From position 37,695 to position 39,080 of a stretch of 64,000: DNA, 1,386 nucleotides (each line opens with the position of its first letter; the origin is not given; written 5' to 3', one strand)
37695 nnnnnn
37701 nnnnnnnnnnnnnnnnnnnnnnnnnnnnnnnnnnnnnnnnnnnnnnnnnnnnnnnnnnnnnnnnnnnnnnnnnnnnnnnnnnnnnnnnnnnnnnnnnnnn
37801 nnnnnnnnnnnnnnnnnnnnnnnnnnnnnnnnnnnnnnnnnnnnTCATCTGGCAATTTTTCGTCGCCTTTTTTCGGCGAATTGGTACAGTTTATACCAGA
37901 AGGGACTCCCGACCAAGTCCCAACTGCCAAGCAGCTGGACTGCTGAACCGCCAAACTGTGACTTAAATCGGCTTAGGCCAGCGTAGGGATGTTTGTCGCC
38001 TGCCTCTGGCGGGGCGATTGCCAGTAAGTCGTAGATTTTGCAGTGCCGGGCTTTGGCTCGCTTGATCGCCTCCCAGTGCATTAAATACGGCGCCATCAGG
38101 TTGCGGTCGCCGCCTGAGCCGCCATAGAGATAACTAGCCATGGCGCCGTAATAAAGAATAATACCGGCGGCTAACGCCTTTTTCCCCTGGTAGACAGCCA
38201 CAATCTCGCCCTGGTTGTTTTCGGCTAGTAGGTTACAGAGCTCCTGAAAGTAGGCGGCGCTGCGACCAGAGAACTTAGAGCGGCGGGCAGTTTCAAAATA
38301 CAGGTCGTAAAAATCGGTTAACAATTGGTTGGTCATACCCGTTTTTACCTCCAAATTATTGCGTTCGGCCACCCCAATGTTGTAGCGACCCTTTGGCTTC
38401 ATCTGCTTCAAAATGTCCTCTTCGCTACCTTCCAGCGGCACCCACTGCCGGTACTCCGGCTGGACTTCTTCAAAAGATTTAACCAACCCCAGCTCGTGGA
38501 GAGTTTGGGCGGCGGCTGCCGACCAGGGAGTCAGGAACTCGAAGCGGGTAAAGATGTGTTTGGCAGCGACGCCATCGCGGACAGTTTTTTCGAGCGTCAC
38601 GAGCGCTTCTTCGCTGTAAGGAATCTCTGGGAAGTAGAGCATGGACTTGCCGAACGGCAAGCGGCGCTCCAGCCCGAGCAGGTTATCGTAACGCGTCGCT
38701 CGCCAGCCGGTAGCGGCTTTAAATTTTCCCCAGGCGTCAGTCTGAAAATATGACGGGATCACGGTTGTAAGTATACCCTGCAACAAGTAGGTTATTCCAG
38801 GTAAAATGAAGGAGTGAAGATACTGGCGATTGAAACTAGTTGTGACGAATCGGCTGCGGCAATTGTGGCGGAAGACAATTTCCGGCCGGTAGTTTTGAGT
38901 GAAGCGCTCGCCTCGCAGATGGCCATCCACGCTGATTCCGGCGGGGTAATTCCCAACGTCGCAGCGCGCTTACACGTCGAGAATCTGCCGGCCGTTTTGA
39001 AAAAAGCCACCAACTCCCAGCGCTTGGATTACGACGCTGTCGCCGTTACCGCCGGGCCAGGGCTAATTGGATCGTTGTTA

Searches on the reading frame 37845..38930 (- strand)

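Call 15: search_protein_families(library=ncbifam, proteins=[window:37845-38930:-], max_evalue=0.001)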
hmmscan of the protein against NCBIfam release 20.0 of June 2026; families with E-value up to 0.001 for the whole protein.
window:37845-38930:- (361 aa): 2 families
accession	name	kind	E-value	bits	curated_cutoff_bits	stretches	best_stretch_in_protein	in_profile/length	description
NF047883.1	UAcmpLyAlTFemX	equivalog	3e-14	53.1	500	1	185-326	175-311/337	UDP-N-acetylmuramoylpentapeptide-lysine N(6)-alanyltransferase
TIGR03019.1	pepcterm_femAB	equivalog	2.6e-11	43.1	260.35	1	164-302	123-258/330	FemAB family XrtA/PEP-CTERM system-associated protein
